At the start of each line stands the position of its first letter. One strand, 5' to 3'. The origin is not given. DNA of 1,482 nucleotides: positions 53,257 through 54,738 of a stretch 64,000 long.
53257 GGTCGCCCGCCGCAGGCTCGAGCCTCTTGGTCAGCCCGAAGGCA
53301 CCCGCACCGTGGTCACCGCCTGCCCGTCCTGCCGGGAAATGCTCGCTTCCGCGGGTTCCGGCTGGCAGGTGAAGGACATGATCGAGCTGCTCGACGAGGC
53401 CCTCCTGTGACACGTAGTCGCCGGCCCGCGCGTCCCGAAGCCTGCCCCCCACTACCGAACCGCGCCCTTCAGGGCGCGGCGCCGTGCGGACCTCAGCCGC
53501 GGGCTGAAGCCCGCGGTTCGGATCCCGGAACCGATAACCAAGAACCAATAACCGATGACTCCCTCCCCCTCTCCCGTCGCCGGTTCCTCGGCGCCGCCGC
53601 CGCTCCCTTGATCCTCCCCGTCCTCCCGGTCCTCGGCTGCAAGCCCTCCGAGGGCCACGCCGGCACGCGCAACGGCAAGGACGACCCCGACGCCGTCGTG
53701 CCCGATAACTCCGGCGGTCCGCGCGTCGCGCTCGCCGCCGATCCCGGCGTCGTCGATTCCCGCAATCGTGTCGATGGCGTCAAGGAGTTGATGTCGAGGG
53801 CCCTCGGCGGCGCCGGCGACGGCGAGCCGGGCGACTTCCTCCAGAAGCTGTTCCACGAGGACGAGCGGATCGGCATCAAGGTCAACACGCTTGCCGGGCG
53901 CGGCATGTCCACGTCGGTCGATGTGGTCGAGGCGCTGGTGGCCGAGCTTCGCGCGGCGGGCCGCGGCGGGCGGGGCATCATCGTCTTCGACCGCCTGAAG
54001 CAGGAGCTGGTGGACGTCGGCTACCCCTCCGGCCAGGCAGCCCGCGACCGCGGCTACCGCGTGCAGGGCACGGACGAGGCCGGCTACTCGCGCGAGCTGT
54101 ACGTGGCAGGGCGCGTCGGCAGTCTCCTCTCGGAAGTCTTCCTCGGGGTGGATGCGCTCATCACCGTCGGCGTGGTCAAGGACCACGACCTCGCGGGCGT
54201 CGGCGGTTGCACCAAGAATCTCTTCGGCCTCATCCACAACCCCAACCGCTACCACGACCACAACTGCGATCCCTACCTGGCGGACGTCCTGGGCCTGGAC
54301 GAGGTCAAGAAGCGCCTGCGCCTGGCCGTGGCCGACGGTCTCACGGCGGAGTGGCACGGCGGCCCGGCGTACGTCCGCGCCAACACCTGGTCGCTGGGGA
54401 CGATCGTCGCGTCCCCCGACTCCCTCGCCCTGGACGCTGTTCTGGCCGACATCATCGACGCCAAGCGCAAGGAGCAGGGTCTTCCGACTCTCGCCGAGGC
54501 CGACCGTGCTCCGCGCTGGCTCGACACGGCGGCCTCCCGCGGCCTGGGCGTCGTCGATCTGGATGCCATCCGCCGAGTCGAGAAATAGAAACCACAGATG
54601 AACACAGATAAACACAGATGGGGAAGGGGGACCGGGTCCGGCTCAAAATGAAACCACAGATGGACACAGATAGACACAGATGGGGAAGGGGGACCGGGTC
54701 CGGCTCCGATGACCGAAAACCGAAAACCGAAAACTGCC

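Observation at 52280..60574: AmmeMemoRadiSam set that looks exported, flanked by Tat-DUF362 and CCG Fe-S proteins and interleaved with Cys-rich lipoproteins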

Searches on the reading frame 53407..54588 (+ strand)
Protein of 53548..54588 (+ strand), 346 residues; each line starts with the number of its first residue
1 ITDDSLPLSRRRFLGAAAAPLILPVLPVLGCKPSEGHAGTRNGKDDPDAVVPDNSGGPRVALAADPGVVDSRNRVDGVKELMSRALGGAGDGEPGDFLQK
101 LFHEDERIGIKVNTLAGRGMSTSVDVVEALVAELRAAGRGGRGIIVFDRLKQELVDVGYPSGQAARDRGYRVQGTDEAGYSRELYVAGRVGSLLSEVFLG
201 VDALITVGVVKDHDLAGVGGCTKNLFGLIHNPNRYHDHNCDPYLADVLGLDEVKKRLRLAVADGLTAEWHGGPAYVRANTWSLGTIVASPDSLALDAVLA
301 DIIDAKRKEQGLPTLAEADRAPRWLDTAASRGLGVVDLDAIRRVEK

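Call 7: search_protein_families(library=pfam, proteins=[window:53548-54588:+], max_evalue=0.01)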
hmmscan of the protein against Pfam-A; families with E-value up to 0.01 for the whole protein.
window:53548-54588:+ (346 aa): 1 family
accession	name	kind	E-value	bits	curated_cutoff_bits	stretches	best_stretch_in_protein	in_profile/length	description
PF04015.17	DUF362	-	1.5e-19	71.2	24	1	108-301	1-200/200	Domain of unknown function (DUF362)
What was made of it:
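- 53407..54588 (+): DUF362 protein with a twin-arginine motif (SRRRFL, 53572-53589) and a lipobox Cys (53638-53640). Probable start is GTG 53407, overlapping the CCG stop codon. PF04015 at 71.2 bits (call 7).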

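Call 8: search_protein_families(library=ncbifam, proteins=[window:53548-54588:+], max_evalue=0.01)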
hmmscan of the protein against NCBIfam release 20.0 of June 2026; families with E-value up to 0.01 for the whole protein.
window:53548-54588:+ (346 aa): 1 family
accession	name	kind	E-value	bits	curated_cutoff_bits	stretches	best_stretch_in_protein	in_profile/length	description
NF052623.1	Npun_F2552_fam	equivalog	0.0099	15.3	500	0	194-320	128-254/314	Npun_F2552 family protein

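Call 44: search_solved_structures(query=window:53548-54588:+, max_evalue=0.01)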
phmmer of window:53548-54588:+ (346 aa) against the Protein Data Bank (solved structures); distinct sequences matched with E-value up to 0.01: 0.

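Call 66: find_encoding_contigs(protein=P0246, flank=10000, max_places=1)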
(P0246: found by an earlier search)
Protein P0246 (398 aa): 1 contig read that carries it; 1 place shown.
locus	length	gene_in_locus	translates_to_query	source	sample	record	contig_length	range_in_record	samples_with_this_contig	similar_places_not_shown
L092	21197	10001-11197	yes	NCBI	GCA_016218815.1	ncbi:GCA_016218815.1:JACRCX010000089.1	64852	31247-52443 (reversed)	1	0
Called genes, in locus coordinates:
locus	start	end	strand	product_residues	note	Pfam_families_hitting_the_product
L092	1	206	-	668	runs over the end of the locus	PF20442:BrxL_N, PF13337:BrxL_ATPase, PF05362:Lon_C, PF13541:ChlI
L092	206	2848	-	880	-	PF08665:PglZ (faint)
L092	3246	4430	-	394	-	PF00158:Sigma54_activat, PF14532:Sigma54_activ_2, PF00004:AAA (weak), PF07728:AAA_5, PF25601:AAA_lid_14, PF02954:HTH_8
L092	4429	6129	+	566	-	PF02163:Peptidase_M50, PF13180:PDZ_2 (weak), PF17820:PDZ_6, PF21558:Pept_S41_N_bact (faint), PF00595:PDZ (weak), PF17820:PDZ_6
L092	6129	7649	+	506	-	PF01029:NusB, PF01189:Methyltr_RsmB-F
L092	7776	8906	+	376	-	PF13183:Fer4_8, PF02754:CCG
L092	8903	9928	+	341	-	PF04015:DUF362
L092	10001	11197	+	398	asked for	PF04055:Radical_SAM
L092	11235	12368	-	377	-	PF13173:AAA_14, PF13635:DUF4143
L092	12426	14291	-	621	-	PF15636:Tox-GHH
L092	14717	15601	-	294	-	-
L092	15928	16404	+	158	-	-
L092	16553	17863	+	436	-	PF00004:AAA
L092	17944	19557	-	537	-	-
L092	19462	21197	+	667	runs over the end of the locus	PF00069:Pkinase, PF07714:PK_Tyr_Ser-Thr (weak)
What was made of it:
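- Tried and rejected: In the closest relative an RsmB gene directly precedes the CCG gene (call 66).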

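Call 69: find_homologous_proteins(query=window:53572-54588:+, max_evalue=1e-10)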
Query window:53572-54588:+ (338 aa): 483 proteins with E <= 1e-10 among 8000 candidates; the best 120 are listed.
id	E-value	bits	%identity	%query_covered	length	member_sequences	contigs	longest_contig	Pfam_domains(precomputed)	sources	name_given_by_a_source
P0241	3.1e-211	719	100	96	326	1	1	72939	PF04015.18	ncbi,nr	ncbi:MAG: DUF362 domain-containing protein [Deltaproteobacteria bacterium]|nr:DUF362 domain-containi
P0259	1.4e-196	670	88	100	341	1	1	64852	PF04015.18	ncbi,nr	ncbi:MAG: DUF362 domain-containing protein [Deltaproteobacteria bacterium]|nr:DUF362 domain-containi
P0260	2.1e-159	548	74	99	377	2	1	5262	PF04015.18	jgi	jgi:uncharacterized protein (DUF362 family)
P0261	1.9e-157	542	73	100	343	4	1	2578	PF04015.18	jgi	jgi:uncharacterized protein (DUF362 family)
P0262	2.5e-155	535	75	100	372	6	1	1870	PF04015.18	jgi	-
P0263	2.6e-134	466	65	99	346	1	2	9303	PF04015.18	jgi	jgi:uncharacterized protein (DUF362 family)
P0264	3.1e-121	423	65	86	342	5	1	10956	PF04015.18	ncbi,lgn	-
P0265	6.2e-70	254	45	100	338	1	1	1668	PF04015.18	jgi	jgi:uncharacterized protein (DUF362 family)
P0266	7.4e-68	247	45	87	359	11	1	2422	PF04015.18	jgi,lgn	-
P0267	1.2e-66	243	47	85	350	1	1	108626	PF04015.18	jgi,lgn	-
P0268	2.1e-66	243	42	99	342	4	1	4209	PF04015.18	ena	-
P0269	1.4e-65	240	44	100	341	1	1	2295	PF04015.18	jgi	-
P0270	2.8e-65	239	45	85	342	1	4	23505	PF04015.18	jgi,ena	-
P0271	9.7e-65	237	46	87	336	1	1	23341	PF04015.18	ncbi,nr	ncbi:MAG: DUF362 domain-containing protein [Deltaproteobacteria bacterium]|nr:DUF362 domain-containi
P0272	9.9e-64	234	47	74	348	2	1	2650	PF04015.18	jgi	-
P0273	1.2e-63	233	48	85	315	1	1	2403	PF04015.18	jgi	jgi:uncharacterized protein (DUF362 family)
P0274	3.7e-63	232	40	100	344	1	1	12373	PF04015.18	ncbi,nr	ncbi:MAG: DUF362 domain-containing protein [Proteobacteria bacterium]|nr:DUF362 domain-containing pr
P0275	4.5e-63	232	51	74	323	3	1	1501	PF04015.18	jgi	-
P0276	1.8e-62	230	42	99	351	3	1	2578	PF04015.18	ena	-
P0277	2.3e-62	229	48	74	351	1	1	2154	PF04015.18,PF10518.15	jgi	jgi:uncharacterized protein (DUF362 family)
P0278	2.4e-62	229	45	86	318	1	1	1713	PF04015.18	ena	-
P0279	3.4e-62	229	48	74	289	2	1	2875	PF04015.18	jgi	jgi:uncharacterized protein (DUF362 family)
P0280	9.7e-62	227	46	85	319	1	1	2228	PF04015.18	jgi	jgi:uncharacterized protein (DUF362 family)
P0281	1.3e-61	227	49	74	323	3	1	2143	PF04015.18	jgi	jgi:uncharacterized protein (DUF362 family)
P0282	1.8e-61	226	48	72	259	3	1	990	PF04015.18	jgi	jgi:uncharacterized protein (DUF362 family)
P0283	1.9e-61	226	44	86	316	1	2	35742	PF04015.18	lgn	-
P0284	2.2e-61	226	43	92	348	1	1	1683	PF04015.18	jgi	jgi:uncharacterized protein (DUF362 family)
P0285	2.6e-61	226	52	72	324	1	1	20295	PF04015.18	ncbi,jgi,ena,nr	ncbi:MAG TPA: DUF362 domain-containing protein [Thermoanaerobaculaceae bacterium]|nr:DUF362 domain-c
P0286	4.2e-61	225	51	72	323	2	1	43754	PF04015.18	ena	-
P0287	4.4e-61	225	48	76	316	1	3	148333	PF04015.18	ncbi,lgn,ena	-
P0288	5.0e-61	225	49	73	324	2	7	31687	PF04015.18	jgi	jgi:uncharacterized protein (DUF362 family)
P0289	8.1e-61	224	49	73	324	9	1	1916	PF04015.18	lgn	-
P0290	1.1e-60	224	48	73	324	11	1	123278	PF04015.18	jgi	-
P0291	1.3e-60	224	50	72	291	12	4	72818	PF04015.18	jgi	-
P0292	1.7e-60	223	43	99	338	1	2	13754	PF04015.18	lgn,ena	-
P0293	1.7e-60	223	50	71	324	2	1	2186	PF04015.18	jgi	-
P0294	3.0e-60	222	50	72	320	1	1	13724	PF04015.18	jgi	jgi:uncharacterized protein (DUF362 family)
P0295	3.1e-60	222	48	71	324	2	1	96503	PF04015.18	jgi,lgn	jgi:uncharacterized protein (DUF362 family)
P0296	3.3e-60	222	45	78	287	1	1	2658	PF04015.18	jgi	jgi:uncharacterized protein (DUF362 family)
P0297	3.5e-60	222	48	72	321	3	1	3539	PF04015.18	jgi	-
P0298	3.8e-60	222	50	73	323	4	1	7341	PF04015.18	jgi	jgi:uncharacterized protein (DUF362 family)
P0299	3.9e-60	222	39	99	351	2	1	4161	PF04015.18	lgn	-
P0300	5.3e-60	221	50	72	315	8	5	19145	PF04015.18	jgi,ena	-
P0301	7.2e-60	221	47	72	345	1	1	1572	PF04015.18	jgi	jgi:uncharacterized protein (DUF362 family)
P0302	8.7e-60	221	47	73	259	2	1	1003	PF04015.18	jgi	-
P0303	1.9e-59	220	50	72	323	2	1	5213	PF04015.18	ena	-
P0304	1.9e-59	220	48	72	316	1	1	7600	PF04015.18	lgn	-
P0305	2.2e-59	219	49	69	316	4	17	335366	PF04015.18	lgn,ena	-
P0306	3.1e-59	219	45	75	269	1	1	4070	PF04015.18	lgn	-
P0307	3.9e-59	219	41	100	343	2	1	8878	PF04015.18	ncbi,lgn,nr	ncbi:MAG: DUF362 domain-containing protein [Acidobacteria bacterium]|nr:DUF362 domain-containing pro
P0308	4.2e-59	219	49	72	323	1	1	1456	PF04015.18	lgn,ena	-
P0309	4.9e-59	218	48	76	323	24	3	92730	PF04015.18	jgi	jgi:uncharacterized protein (DUF362 family)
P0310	6.3e-59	218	46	81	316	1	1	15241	PF04015.18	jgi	-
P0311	6.6e-59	218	43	85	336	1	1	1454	PF04015.18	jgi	jgi:uncharacterized protein (DUF362 family)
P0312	6.8e-59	218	48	73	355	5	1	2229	PF04015.18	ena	-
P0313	7.5e-59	218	45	85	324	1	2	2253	PF04015.18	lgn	-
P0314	8.5e-59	218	50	72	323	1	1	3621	PF04015.18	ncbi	-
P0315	1.1e-58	217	45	78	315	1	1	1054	PF04015.18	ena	-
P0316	1.1e-58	217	48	73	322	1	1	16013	PF04015.18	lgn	-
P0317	1.2e-58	217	46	80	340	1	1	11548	PF04015.18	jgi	-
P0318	1.3e-58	217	48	73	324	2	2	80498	PF04015.18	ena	-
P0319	1.5e-58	217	47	73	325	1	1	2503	PF04015.18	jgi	jgi:uncharacterized protein (DUF362 family)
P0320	1.6e-58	217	44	85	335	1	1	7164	PF04015.18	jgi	-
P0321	2.1e-58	216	40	85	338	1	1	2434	PF04015.18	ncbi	-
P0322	2.4e-58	216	46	75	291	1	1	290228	PF04015.18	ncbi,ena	-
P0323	2.4e-58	216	40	100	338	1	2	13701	PF04015.18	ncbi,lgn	-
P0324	3.0e-58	216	41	87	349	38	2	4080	PF04015.18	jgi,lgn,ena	-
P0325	3.0e-58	216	49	73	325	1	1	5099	PF04015.18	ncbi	-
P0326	3.3e-58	216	43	79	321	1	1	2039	PF04015.18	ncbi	-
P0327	3.4e-58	216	45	82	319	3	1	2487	PF04015.18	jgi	jgi:uncharacterized protein (DUF362 family)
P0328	3.9e-58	215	50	70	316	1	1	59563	PF04015.18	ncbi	-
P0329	4.0e-58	215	49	70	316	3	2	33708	PF04015.18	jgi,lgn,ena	-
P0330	5.1e-58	215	44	83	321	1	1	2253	PF04015.18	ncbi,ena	-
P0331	5.8e-58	215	42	85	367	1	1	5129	PF04015.18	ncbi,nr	ncbi:MAG: DUF362 domain-containing protein [Planctomycetes bacterium]|nr:DUF362 domain-containing pr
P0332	6.9e-58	215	49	72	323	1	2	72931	PF04015.18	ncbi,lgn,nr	ncbi:MAG: DUF362 domain-containing protein [Thermoanaerobaculaceae bacterium]|nr:DUF362 domain-conta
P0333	1.0e-57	214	43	85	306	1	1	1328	PF04015.18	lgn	-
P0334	1.1e-57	214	48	75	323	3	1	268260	PF04015.18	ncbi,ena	-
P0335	1.1e-57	214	47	73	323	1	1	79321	PF04015.18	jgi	jgi:uncharacterized protein (DUF362 family)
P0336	1.2e-57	214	49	73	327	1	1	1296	PF04015.18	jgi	-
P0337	1.3e-57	214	49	72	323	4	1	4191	PF04015.18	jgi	jgi:uncharacterized protein (DUF362 family)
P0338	1.3e-57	214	43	85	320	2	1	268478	PF04015.18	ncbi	-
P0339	1.4e-57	214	47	72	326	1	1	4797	PF04015.18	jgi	jgi:uncharacterized protein (DUF362 family)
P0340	1.5e-57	213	44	82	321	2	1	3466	PF04015.18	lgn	-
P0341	1.6e-57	213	48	72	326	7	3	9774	PF04015.18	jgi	jgi:uncharacterized protein (DUF362 family)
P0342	1.7e-57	213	48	72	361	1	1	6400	PF04015.18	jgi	jgi:uncharacterized protein (DUF362 family)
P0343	2.1e-57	213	45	73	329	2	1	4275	PF04015.18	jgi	jgi:uncharacterized protein (DUF362 family)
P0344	3.3e-57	212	49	72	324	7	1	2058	PF04015.18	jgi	jgi:uncharacterized protein (DUF362 family)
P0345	3.3e-57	212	45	73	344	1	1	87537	PF04015.18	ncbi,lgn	-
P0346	3.6e-57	212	47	73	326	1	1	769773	PF04015.18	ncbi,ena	-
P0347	4.4e-57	212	46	72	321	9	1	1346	PF04015.18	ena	-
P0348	4.9e-57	212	47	73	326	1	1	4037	PF04015.18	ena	-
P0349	5.2e-57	212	45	75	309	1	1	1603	PF04015.18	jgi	jgi:uncharacterized protein (DUF362 family)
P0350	5.5e-57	212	41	86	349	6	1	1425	PF04015.18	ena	-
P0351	5.5e-57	212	45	82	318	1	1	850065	PF04015.18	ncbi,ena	-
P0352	5.6e-57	212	43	80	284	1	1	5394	PF04015.18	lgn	-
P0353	6.5e-57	211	47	75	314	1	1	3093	PF04015.18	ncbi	-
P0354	7.3e-57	211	40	86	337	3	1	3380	PF04015.18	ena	-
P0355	7.5e-57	211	48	74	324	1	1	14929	PF04015.18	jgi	jgi:uncharacterized protein (DUF362 family)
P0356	8.0e-57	211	42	83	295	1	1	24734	PF04015.18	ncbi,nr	ncbi:MAG: DUF362 domain-containing protein [bacterium]|nr:DUF362 domain-containing protein [bacteriu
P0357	8.4e-57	211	43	79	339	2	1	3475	PF04015.18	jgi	-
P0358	8.7e-57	211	40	100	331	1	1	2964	PF04015.18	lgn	-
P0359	8.9e-57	211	47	73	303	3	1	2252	PF04015.18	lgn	-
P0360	1.2e-56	210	47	73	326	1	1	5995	PF04015.18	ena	-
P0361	1.2e-56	210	47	72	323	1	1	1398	PF04015.18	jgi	jgi:uncharacterized protein (DUF362 family)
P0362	1.3e-56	210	44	73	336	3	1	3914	PF04015.18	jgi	jgi:uncharacterized protein (DUF362 family)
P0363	1.3e-56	210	44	79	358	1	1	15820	PF04015.18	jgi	jgi:hypothetical protein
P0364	1.3e-56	210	42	85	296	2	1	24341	PF04015.18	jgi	jgi:uncharacterized protein (DUF362 family)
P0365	1.4e-56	210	39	85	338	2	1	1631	PF04015.18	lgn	-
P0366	1.4e-56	210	47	73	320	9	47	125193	PF04015.18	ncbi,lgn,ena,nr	ncbi:MAG: DUF362 domain-containing protein [Thermoanaerobaculaceae bacterium]|nr:DUF362 domain-conta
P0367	1.5e-56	210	47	73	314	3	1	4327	PF04015.18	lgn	-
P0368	1.5e-56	210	41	86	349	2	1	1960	PF04015.18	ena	-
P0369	1.6e-56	210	42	87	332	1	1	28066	PF04015.18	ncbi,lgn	-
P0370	1.9e-56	210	44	83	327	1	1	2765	PF04015.18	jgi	jgi:uncharacterized protein (DUF362 family)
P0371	2.2e-56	210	42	100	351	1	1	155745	PF04015.18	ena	-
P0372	2.3e-56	209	47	72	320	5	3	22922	PF04015.18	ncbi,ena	-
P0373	2.5e-56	209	48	73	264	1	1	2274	PF04015.18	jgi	jgi:uncharacterized protein (DUF362 family)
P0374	2.6e-56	209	47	72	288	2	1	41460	PF04015.18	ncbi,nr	ncbi:MAG: DUF362 domain-containing protein, partial [Acidobacteria bacterium]|nr:DUF362 domain-conta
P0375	2.7e-56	209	47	74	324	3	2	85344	PF04015.18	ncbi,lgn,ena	ncbi:MAG: DUF362 domain-containing protein [Thermoanaerobaculaceae bacterium]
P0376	2.9e-56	209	45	83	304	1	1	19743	PF04015.18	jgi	jgi:uncharacterized protein (DUF362 family)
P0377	3.0e-56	209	38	99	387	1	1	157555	PF04015.18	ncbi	ncbi:MAG: DUF362 domain-containing protein [Acidobacteriota bacterium]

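Call 77: predict_structure(alignment_id=A2)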
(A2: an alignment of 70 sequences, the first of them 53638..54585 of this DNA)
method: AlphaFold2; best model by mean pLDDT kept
length: 316 residues; sequences in the alignment: 70
mean_pLDDT: 93.4   pTM: 0.92
mean pLDDT of the five models: 93.4, 92.8, 92.7, 92.7, 91.9
residues with pLDDT >= 90: 277; 70-90: 17; 50-70: 13; < 50: 9
segments of 3 or more residues with pLDDT < 50: 1-4
pLDDT, mean of each block of 10 residues (from residue 1): 46 62 82 96 97 98 97 98 92 98 98 98 97 97 98 96 97 98 94 97 89 98 98 97 89 98 98 98 97 98 97 97
secondary structure, 60 per line:
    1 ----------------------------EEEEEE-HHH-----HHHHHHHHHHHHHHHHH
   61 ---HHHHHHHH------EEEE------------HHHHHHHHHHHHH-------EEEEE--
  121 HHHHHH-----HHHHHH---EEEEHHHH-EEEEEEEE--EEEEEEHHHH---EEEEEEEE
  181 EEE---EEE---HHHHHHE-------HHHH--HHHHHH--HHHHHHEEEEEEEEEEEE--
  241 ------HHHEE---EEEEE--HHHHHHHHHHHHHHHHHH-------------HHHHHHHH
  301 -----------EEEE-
elements in order: E29-34 H44-60 H64-71 E78-81 H94-106 E114-118 H121-126 H132-137 E141-144 H145-148 E150-157 E160-165 H166-169 E173-183 E187-189 H193-198 H207-210 H213-218 H221-226 E227-238 E255-259 H262-279 H293-300 E312-315

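Call 80: fold_search(model_id=the predicted structure, library=pdb)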
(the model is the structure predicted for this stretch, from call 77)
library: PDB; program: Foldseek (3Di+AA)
matches with E <= 10: 671; with E <= 0.001: 4
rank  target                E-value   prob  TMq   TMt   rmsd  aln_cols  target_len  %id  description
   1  9q3k_A                6.7e-05  1.00  0.36  0.25   4.7       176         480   13  Structure of LarA-like nickel-pincer nucleotide cofactor-utilizing enzyme with a single catalytic histidine residue fr (released 2025-09-24)
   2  7s91                  1.0e-04  1.00  0.46  0.38   6.9       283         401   13  Structure of the malate racemase mar2 apoprotein from Thermoanaerobacterium thermosaccharolyticum at 2.25 angstroms reso (released 2021-10-13)
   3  9q3j_G                5.7e-04  1.00  0.42  0.30   5.1       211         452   12  Structures of LarA-like nickel-pincer nucleotide cofactor-utilizing enzyme with a single catalytic histidine residue f (released 2025-09-17)
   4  6d6z                  8.2e-04  1.00  0.49  0.40   4.6       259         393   14  Structure of the malate racemase apoprotein from Thermoanaerobacterium thermosaccharolyticum (released 2019-04-24)
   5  9q3j_E                2.1e-03  1.00  0.42  0.31   5.0       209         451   13  Structures of LarA-like nickel-pincer nucleotide cofactor-utilizing enzyme with a single catalytic histidine residue f (released 2025-09-17)
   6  9q3j_H                2.6e-03  1.00  0.47  0.35   5.5       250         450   11  Structures of LarA-like nickel-pincer nucleotide cofactor-utilizing enzyme with a single catalytic histidine residue f (released 2025-09-17)
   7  9fce_A                8.4e-03  0.69  0.28  0.38  11.7       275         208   12  BelI in complex with SAM from Streptomyces sp. UCK14 (released 2024-08-21)
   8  9fce_B                8.9e-03  0.77  0.29  0.39  11.6       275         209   12  BelI in complex with SAM from Streptomyces sp. UCK14 (released 2024-08-21)
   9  9q3j_D                1.6e-02  0.97  0.47  0.34   5.3       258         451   13  Structures of LarA-like nickel-pincer nucleotide cofactor-utilizing enzyme with a single catalytic histidine residue f (released 2025-09-17)
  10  9q3j_A                2.0e-02  0.98  0.49  0.36   5.1       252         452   12  Structures of LarA-like nickel-pincer nucleotide cofactor-utilizing enzyme with a single catalytic histidine residue f (released 2025-09-17)
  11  8rxg                  4.6e-02  0.35  0.24  0.22  12.3       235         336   11  Crystal structure of alpha-keto C-methyl transferase SgvM bound to SAM (released 2024-07-24)
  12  8zc8_B                4.6e-02  0.30  0.21  0.23  12.1       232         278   14  The structure of MitM and mitomycin A with SAH in mitomycin (released 2024-11-27)
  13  3gnl_A                9.1e-02  0.18  0.24  0.30  10.5       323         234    8  Structure of uncharacterized protein (LMOf2365_1472) from Listeria monocytogenes serotype 4b (released 2009-04-21)
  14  6uv6_A                9.7e-02  0.13  0.21  0.24  12.0       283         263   12  AtmM with bound rebeccamycin analogue (released 2020-11-25)
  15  5zw3_B                1.1e-01  0.25  0.25  0.36  10.2       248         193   10  Crystal Structure of TrmR from B. subtilis (released 2018-07-11)
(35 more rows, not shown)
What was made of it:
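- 53407..54588 (+): AF2 model pLDDT 93.4 with a LarA-like fold (calls 77, 80).
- On LarA superfamily (NPN-dependent racemases): The fold resemblance is shown (call 80).
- Closest known: LarA family. Same: The DUF362 model (pLDDT 93) has LarA-family enzymes as its best PDB fold matches (call 80).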
